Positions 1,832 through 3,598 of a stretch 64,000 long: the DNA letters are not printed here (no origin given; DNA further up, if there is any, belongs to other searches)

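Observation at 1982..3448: HAO-family octahaem cytochrome encoded as the third gene of a bc-complex operon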

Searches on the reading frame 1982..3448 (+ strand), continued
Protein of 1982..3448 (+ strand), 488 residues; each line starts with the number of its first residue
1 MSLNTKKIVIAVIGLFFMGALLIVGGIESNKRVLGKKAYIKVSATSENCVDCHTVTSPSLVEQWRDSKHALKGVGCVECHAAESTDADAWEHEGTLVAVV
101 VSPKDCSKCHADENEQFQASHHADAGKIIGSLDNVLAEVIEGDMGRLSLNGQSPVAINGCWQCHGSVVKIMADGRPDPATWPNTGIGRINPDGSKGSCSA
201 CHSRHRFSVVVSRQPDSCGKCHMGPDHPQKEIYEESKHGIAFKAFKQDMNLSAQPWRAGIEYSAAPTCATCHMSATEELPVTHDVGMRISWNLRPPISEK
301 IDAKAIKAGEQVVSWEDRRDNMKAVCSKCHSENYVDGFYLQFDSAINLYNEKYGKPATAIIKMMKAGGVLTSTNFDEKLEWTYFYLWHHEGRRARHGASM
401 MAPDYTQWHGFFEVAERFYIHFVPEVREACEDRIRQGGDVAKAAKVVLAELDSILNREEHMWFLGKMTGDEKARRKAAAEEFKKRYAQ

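Call 13: search_solved_structures(query=A1, max_evalue=0.01, show_alignments=5)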
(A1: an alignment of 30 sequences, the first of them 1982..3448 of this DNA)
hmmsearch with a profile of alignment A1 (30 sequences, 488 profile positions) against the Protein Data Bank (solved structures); distinct sequences matched with E-value up to 0.01: 8.
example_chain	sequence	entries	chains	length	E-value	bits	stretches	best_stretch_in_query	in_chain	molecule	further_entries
4qo5_A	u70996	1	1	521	6.7e-66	226.2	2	73-277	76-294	Hypothetical multiheme protein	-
6h5l_A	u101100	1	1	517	2e-26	96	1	196-372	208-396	Similar to hydroxylamine oxidoreductase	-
4fas_A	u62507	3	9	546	2.2e-26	95.9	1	194-370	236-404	Hydroxylamine oxidoreductase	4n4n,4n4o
6m0p_A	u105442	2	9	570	2.5e-26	95.7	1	194-370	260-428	Aerobic hydroxylamine oxidoreductase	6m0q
1fgj_A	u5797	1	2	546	2.7e-26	95.6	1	194-370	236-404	HYDROXYLAMINE OXIDOREDUCTASE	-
4n4j_A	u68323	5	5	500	5.5e-22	81.4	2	196-359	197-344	hydroxylamine oxidoreductase | Similar to hydroxylamine oxidoreductase hao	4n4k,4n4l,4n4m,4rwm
6t5e_A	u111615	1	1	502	1.6e-20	76.6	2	196-359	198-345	Hydroxylamine oxidoreductase-like protein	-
6hif_G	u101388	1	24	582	5.8e-19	71.4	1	196-351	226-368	Hydrazine dehydrogenase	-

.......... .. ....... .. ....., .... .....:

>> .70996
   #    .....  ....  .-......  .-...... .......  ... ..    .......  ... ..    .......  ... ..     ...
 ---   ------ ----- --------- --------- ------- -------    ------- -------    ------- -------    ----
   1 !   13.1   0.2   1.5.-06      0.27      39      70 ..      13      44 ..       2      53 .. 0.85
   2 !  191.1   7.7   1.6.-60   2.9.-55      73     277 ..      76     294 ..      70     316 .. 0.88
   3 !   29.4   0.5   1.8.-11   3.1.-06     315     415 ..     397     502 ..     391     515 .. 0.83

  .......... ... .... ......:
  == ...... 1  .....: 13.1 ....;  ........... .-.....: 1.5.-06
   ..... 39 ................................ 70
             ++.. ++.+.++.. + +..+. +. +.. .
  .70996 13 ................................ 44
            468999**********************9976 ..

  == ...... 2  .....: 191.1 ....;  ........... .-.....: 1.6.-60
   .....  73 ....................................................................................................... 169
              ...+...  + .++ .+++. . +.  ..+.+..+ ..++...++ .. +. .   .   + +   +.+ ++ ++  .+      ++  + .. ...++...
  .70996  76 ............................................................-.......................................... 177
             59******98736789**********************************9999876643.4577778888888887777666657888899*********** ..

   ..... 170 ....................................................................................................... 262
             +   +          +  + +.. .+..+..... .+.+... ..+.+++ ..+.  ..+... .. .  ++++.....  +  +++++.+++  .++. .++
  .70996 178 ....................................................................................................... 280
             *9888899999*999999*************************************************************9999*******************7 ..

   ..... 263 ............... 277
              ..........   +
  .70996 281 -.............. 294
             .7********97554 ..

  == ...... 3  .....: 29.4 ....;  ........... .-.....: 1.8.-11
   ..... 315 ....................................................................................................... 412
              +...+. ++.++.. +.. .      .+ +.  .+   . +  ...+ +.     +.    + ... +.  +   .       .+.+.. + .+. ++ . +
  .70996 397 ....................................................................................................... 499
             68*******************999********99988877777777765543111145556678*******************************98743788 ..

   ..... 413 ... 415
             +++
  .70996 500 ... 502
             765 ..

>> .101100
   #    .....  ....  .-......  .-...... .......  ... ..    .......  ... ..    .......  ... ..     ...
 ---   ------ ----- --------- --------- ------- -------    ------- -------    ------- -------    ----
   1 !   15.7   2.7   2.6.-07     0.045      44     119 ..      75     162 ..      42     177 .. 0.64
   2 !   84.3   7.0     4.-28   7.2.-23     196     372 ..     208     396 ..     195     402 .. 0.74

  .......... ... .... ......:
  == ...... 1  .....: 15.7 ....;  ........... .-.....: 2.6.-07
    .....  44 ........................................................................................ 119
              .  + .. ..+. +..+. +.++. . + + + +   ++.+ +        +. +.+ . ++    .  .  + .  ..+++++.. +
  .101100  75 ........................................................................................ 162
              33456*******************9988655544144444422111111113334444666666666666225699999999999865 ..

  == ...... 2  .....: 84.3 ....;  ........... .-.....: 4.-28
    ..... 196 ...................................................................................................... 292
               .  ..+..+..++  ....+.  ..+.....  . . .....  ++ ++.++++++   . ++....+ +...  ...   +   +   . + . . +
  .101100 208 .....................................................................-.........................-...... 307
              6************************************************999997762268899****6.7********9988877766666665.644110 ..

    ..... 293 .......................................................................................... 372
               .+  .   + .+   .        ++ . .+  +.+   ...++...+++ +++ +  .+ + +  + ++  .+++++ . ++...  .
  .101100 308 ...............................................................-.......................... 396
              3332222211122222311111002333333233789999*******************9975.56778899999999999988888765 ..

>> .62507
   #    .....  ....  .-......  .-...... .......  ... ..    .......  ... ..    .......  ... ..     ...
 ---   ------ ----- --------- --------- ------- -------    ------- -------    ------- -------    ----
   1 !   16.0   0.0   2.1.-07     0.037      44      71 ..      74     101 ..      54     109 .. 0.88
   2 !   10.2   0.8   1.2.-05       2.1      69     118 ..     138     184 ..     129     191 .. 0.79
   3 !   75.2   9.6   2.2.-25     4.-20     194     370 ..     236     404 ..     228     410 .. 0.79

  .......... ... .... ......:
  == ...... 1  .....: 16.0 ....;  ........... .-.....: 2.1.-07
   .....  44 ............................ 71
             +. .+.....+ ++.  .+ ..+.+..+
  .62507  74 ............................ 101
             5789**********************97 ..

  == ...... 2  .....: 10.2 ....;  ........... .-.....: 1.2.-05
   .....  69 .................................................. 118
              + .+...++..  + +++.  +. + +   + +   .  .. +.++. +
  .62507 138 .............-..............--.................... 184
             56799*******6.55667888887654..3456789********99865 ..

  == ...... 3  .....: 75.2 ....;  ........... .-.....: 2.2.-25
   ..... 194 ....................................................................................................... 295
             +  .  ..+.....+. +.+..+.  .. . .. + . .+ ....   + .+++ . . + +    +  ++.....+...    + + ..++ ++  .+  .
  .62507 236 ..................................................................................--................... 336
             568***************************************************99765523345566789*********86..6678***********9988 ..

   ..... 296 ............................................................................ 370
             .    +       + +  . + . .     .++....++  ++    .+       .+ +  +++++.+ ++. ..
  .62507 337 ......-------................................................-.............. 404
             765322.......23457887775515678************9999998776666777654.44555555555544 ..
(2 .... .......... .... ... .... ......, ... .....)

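Call 16: find_related_loci(query=A1, collection=genome_contigs, flank=6000)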
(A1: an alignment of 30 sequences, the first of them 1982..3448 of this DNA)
Query A1 (488 aa) in genome_contigs; peptide patterns used: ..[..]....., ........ (x = any residue, [..] = any of these).
600 stretches matched a pattern (row limit reached: there are more); 594 encode a relative of the query (tblastn E <= 1e-3); the best 80 are kept; 80 distinct loci.
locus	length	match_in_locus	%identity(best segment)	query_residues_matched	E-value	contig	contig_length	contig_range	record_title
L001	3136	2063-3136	80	1-358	0e+0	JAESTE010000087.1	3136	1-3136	MAG: Nitrospinaceae bacterium isolate NORP306 CoAssembly_1984723, whole genome shotgun sequence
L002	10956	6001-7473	58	1-488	0e+0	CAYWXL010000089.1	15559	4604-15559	MAG TPA_asm: uncultured Solibacteraceae bacterium isolate SRP216583_co2_198 genome assembly, contig: NODE_2880_length_15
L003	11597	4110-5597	58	1-487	0e+0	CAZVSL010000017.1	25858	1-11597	MAG TPA_asm: uncultured Calditrichaceae bacterium isolate SRP141376_co1_187 genome assembly, contig: NODE_4244_length_25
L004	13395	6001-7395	58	7-488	0e+0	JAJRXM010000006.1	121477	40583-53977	MAG: Candidatus Zixiibacteriota bacterium isolate Dive96_bin3.155 k141_252715, whole genome shotgun sequence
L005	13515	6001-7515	56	2-488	0e+0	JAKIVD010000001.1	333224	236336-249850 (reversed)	MAG: Bacteroidales bacterium isolate D100SM.bin.7 NODE_2_length_333224_cov_7.310375, whole genome shotgun sequence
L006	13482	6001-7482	56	1-487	0e+0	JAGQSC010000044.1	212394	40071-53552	MAG: Acidobacteria bacterium isolate HKST-UBA04 k127_2229933, whole genome shotgun sequence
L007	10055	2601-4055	56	1-486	0e+0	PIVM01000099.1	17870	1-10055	MAG: Gammaproteobacteria bacterium isolate Glo_5 GloG15_CONTIG3697, whole genome shotgun sequence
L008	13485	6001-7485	57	1-487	0e+0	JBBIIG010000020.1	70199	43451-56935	MAG: bacterium isolate BR1S70218_bin_133 NODE_520_length_70199_cov_5.695312, whole genome shotgun sequence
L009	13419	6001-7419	56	10-488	0e+0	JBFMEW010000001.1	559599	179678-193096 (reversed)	MAG: Acidobacteriota bacterium isolate MAG255 MAG255_1, whole genome shotgun sequence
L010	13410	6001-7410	57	13-487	0e+0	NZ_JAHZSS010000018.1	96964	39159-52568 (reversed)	Neiella holothuriorum strain 126 NODE_18_length_96964_cov_186.191636, whole genome shotgun sequence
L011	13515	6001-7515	54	2-488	0e+0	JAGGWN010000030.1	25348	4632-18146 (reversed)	MAG: Bacteroidales bacterium isolate AUK127 PB_MBMC_081_c_000000000101, whole genome shotgun sequence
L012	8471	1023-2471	55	2-487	0e+0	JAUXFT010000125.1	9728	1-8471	MAG: Aestuariirhabdus sp. isolate CSMAG_2910 CSMAG_2910_k117_350725_length_9728_cov_23.9761, whole genome shotgun sequen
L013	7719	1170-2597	57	8-488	0e+0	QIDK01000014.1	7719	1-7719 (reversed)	MAG: Gammaproteobacteria bacterium isolate SZUA-229 Ga0063294_10006736, whole genome shotgun sequence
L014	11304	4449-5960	54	2-487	0e+0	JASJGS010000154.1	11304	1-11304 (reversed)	MAG: Bacteroidales bacterium isolate ChS5.bin.2 ChesSed_k141_950825, whole genome shotgun sequence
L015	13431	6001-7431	56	5-486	0e+0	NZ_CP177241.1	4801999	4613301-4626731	Agarivorans sp. DSG3-1 chromosome, complete genome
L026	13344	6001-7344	55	37-488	1e-174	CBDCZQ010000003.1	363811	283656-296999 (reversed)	MAG: Methylococcales bacterium isolate a3c75e74-b302-450f-87e0-474c3d024c4a genome assembly, contig: contig_3, whole gen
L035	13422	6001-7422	54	17-486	1e-169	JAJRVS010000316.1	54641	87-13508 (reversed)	MAG: Verrucomicrobia bacterium isolate Dive96_bin10.62 k141_3862727, whole genome shotgun sequence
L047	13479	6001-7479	51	2-488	3e-167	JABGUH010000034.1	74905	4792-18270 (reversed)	MAG: Bdellovibrionales bacterium isolate SI034_bin15 k141_1534307, whole genome shotgun sequence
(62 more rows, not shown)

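Call 31: search_protein_families(library=pfam, proteins=[L010:7447-8028:+, L026:7377-9425:+, L035:2916-3650:+, L035:3634-4695:+, L035:4692-5954:+, L047:7571-8062:+, L047:8092-9060:+, L047:9083-10288:+], max_evalue=0.001)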
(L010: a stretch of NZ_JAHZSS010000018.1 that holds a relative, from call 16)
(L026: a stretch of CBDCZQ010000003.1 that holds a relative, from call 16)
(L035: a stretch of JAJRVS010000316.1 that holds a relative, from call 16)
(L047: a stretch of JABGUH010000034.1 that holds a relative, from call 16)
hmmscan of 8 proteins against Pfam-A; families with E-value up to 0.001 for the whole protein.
L010:7447-8028:+ (193 aa): 6 families
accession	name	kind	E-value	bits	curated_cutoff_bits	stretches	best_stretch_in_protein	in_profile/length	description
PF03264.19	Cytochrom_NNT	-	8.8e-58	195.3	24.1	1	25-185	13-173/174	NapC/NirT cytochrome c family, N-terminal region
PF22113.1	Mtrc-MtrF_II-IV_dom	-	1.5e-08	34.8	30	1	48-183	6-133/176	Outer membrane cytochrome MtrC/MtrF-like, domains II/IV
PF14537.11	Cytochrom_c3_2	-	2e-07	31.8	25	0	44-87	22-66/79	Cytochrome c3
PF14522.11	Cytochrome_C7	-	5.1e-07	29.8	24.8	0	38-85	31-66/67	Cytochrome c7 and related cytochrome c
PF02085.21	Cytochrom_CIII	-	2.2e-05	25.2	22.9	0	132-182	41-88/101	Class III cytochrome C family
PF09699.15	Paired_CXXCH_1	-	9.3e-05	22.5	20.6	0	137-178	6-38/41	Doubled CXXCH motif (Paired_CXXCH_1)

L026:7377-9425:+ (682 aa): 6 families
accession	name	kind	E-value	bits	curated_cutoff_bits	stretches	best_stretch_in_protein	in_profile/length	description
PF14522.11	Cytochrome_C7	-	1.3e-10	41.4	24.8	1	171-246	5-67/67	Cytochrome c7 and related cytochrome c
PF01292.26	Ni_hydr_CYTB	-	4.1e-10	40.2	30.1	1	363-483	53-165/179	Prokaryotic cytochrome b561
PF09699.15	Paired_CXXCH_1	-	8.3e-09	35.4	20.6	0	241-272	9-38/41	Doubled CXXCH motif (Paired_CXXCH_1)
PF22113.1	Mtrc-MtrF_II-IV_dom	-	9.7e-08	32.2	30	1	85-251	5-169/176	Outer membrane cytochrome MtrC/MtrF-like, domains II/IV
PF14537.11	Cytochrom_c3_2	-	1.1e-07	32.6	25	0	178-251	5-70/79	Cytochrome c3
PF02085.21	Cytochrom_CIII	-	3.2e-05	24.6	22.9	0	72-135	16-74/101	Class III cytochrome C family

L035:2916-3650:+ (244 aa): 3 families
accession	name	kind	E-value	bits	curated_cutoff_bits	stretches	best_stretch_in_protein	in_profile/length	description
PF14522.11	Cytochrome_C7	-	1.9e-06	28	24.8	0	78-146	13-66/67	Cytochrome c7 and related cytochrome c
PF14537.11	Cytochrom_c3_2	-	0.00023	22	25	0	134-186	21-69/79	Cytochrome c3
PF03264.19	Cytochrom_NNT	-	0.00098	19.3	24.1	0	79-121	37-76/174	NapC/NirT cytochrome c family, N-terminal region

L035:3634-4695:+ (353 aa): 12 families
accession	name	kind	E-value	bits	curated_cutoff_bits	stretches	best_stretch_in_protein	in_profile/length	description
PF13247.11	Fer4_11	-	5.8e-18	65.4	26.2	2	184-246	3-67/100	4Fe-4S dicluster domain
PF13187.11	Fer4_9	-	9.2e-15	54.9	27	2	223-295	2-51/52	4Fe-4S dicluster domain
PF12838.12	Fer4_7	-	1.8e-14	54.3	27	2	223-295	2-52/52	4Fe-4S dicluster domain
PF13237.11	Fer4_10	-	3.6e-10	40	25.5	2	217-292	3-53/53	4Fe-4S dicluster domain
PF00037.32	Fer4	-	1e-09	38.2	21.1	1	217-235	2-20/24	4Fe-4S binding domain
PF13183.11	Fer4_8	-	1.2e-08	35.8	27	1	127-206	2-67/68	4Fe-4S dicluster domain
PF12837.12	Fer4_6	-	3.9e-08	33.3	25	1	217-235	3-21/24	4Fe-4S binding domain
PF12797.12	Fer4_2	-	1e-07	31.9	24.5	1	216-235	3-22/22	4Fe-4S binding domain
PF13484.11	Fer4_16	-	8.5e-07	30.1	30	0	129-144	1-16/66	4Fe-4S double cluster binding domain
PF25160.1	LdpA_Fe-S-bd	-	5.7e-06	26.5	27.6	0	193-235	4-40/49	LdpA Fe-S cluster-binding domain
PF13534.11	Fer4_17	-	3.3e-05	24.8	22.2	0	223-275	2-49/61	4Fe-4S dicluster domain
PF12798.12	Fer4_3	-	0.00011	23.2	27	0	272-295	1-15/15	4Fe-4S binding domain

L035:4692-5954:+ (420 aa): 1 family
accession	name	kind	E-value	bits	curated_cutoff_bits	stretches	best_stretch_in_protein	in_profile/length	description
PF03916.19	NrfD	-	7.3e-42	144.5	25.8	1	51-337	3-300/313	Polysulphide reductase, NrfD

L047:7571-8062:+ (163 aa): 3 families
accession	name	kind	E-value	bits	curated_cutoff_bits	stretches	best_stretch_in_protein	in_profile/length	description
PF09699.15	Paired_CXXCH_1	-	1.8e-08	34.3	20.6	1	74-111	8-39/41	Doubled CXXCH motif (Paired_CXXCH_1)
PF14537.11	Cytochrom_c3_2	-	3.2e-07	31.1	25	1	68-146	2-70/79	Cytochrome c3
PF14522.11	Cytochrome_C7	-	9.5e-07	29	24.8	1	35-108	10-66/67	Cytochrome c7 and related cytochrome c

L047:8092-9060:+ (322 aa): 12 families
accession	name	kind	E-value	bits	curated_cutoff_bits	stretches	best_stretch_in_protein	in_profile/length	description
PF13247.11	Fer4_11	-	8.9e-22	77.6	26.2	2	172-234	4-68/100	4Fe-4S dicluster domain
PF12838.12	Fer4_7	-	4.9e-13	49.8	27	2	210-282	2-52/52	4Fe-4S dicluster domain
PF13237.11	Fer4_10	-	2.2e-12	47.2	25.5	2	203-279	2-53/53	4Fe-4S dicluster domain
PF13187.11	Fer4_9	-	1.6e-10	41.3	27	2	210-282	2-51/52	4Fe-4S dicluster domain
PF00037.32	Fer4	-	7.7e-09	35.4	21.1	1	203-224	1-22/24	4Fe-4S binding domain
PF12837.12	Fer4_6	-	1.3e-08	34.8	25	1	202-224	1-23/24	4Fe-4S binding domain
PF12797.12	Fer4_2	-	2.4e-07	30.7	24.5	1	202-222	2-22/22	4Fe-4S binding domain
PF13183.11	Fer4_8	-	7.4e-07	30.1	27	0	209-281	4-67/68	4Fe-4S dicluster domain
PF10518.14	TAT_signal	-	3.7e-05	23.9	22.7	1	34-52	2-20/21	TAT (twin-arginine translocation) pathway signal sequence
PF25160.1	LdpA_Fe-S-bd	-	8.5e-05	22.7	27.6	1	183-223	6-41/49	LdpA Fe-S cluster-binding domain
PF13484.11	Fer4_16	-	0.00021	22.4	30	0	210-262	2-59/66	4Fe-4S double cluster binding domain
PF13534.11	Fer4_17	-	0.00025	22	22.2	0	210-263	2-50/61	4Fe-4S dicluster domain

L047:9083-10288:+ (401 aa): 1 family
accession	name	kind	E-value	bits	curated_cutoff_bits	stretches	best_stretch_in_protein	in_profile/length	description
PF03916.19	NrfD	-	1.4e-42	146.9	25.8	1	50-343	2-301/313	Polysulphide reductase, NrfD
